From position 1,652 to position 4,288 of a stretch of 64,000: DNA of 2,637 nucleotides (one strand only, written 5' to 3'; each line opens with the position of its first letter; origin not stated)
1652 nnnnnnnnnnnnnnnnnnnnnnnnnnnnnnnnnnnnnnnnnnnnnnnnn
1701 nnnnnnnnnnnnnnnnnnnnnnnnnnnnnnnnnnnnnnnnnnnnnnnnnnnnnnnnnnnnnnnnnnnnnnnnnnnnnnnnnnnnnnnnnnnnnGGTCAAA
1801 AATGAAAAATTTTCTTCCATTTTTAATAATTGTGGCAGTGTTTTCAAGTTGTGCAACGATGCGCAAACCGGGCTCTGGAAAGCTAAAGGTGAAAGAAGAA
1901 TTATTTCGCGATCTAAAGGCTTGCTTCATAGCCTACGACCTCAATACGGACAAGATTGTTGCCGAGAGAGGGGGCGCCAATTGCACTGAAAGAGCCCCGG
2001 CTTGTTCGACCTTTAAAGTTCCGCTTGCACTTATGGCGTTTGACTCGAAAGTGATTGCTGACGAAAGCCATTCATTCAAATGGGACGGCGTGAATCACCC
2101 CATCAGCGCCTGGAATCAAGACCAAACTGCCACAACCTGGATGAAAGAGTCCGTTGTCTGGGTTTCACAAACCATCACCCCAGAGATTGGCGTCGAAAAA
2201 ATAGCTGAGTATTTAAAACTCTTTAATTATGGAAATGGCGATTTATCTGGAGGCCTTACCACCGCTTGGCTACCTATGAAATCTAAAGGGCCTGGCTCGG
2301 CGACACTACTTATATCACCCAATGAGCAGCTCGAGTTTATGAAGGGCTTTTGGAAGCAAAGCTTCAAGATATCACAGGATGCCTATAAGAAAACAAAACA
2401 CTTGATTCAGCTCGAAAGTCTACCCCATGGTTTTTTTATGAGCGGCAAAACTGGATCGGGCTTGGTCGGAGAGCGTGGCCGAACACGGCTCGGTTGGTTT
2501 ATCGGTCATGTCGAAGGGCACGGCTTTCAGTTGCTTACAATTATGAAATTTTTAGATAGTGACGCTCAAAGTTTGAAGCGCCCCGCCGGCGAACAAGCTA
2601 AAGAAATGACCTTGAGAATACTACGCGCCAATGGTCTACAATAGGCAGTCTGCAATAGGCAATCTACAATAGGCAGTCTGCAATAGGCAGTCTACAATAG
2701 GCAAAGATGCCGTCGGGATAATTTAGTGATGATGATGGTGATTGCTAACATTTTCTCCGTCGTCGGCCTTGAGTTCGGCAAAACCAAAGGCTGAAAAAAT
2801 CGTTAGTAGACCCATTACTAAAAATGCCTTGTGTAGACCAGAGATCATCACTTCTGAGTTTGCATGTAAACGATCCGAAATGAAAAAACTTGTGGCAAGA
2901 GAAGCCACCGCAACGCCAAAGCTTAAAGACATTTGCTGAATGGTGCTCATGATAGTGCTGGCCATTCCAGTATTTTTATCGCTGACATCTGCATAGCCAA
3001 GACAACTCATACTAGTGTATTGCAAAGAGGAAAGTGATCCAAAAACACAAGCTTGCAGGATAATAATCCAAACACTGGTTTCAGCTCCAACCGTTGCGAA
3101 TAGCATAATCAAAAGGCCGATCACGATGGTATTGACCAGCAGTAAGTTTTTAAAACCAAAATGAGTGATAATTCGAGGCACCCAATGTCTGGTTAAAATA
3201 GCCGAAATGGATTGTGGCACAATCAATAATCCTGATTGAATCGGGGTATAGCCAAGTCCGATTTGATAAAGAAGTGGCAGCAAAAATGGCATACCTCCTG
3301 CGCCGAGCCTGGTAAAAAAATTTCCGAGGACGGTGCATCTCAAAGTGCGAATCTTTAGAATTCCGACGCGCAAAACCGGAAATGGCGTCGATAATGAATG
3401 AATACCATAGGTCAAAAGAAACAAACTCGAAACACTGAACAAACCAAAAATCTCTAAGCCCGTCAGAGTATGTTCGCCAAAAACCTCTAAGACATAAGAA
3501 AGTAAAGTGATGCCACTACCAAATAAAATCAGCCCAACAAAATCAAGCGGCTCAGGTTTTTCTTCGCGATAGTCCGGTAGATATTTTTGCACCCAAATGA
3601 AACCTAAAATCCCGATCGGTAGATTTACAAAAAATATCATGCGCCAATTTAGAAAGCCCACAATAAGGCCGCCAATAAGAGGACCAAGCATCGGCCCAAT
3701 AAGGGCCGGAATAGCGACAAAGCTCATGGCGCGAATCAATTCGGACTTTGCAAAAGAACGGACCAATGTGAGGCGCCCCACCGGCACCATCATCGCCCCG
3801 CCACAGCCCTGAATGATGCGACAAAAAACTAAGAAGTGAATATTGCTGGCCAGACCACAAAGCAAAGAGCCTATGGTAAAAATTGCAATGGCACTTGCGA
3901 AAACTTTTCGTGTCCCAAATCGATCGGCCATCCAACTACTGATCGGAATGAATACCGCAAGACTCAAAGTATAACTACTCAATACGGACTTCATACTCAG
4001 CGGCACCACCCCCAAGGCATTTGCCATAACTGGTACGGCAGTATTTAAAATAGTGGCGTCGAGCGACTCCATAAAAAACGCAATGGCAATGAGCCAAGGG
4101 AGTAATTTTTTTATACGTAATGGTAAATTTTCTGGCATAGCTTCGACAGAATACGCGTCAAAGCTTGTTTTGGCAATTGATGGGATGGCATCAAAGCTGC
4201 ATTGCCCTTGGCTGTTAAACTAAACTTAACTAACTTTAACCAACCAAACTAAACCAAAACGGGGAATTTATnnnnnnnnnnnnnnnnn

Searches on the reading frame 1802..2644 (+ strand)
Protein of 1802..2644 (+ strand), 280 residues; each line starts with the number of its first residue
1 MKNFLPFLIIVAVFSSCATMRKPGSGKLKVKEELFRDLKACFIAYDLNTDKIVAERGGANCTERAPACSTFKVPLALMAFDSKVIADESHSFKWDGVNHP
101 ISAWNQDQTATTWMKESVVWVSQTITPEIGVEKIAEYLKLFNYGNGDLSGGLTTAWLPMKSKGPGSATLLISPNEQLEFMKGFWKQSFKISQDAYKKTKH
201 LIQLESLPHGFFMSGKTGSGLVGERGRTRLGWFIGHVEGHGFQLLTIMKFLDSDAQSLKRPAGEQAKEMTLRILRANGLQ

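Call 87: search_protein_families(library=pfam, proteins=[window:1802-2644:+], max_evalue=0.00001)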
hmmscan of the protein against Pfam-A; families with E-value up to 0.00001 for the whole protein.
window:1802-2644:+ (280 aa): 1 family
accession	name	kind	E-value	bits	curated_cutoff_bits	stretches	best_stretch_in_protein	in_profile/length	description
PF00905.27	Transpeptidase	-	1.4e-29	103.7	22.1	1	41-259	2-283/299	Penicillin binding protein transpeptidase domain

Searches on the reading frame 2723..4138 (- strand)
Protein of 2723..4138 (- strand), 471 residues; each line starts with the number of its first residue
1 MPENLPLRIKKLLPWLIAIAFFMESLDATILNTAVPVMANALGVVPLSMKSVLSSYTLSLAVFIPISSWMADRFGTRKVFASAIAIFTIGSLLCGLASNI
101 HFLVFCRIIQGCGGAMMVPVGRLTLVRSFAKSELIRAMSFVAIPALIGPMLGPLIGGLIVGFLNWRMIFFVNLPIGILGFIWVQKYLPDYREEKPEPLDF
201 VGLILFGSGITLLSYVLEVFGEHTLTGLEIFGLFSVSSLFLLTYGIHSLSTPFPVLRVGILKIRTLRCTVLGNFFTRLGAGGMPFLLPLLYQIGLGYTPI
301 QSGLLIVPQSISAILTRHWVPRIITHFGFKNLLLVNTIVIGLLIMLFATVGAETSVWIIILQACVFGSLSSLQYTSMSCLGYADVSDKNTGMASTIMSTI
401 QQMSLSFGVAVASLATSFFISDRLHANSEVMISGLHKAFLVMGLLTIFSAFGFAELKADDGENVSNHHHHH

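Call 71: search_protein_families(library=pfam, proteins=[window:2723-4138:-])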
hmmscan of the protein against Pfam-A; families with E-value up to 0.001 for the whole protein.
window:2723-4138:- (471 aa): 2 families
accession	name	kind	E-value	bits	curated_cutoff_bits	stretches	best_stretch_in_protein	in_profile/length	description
PF07690.21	MFS_1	-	9e-46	156.8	33.4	1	17-408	1-346/347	Major Facilitator Superfamily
PF05977.19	MFS_3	-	0.00053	19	27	0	19-173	33-176/524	Transmembrane secretion effector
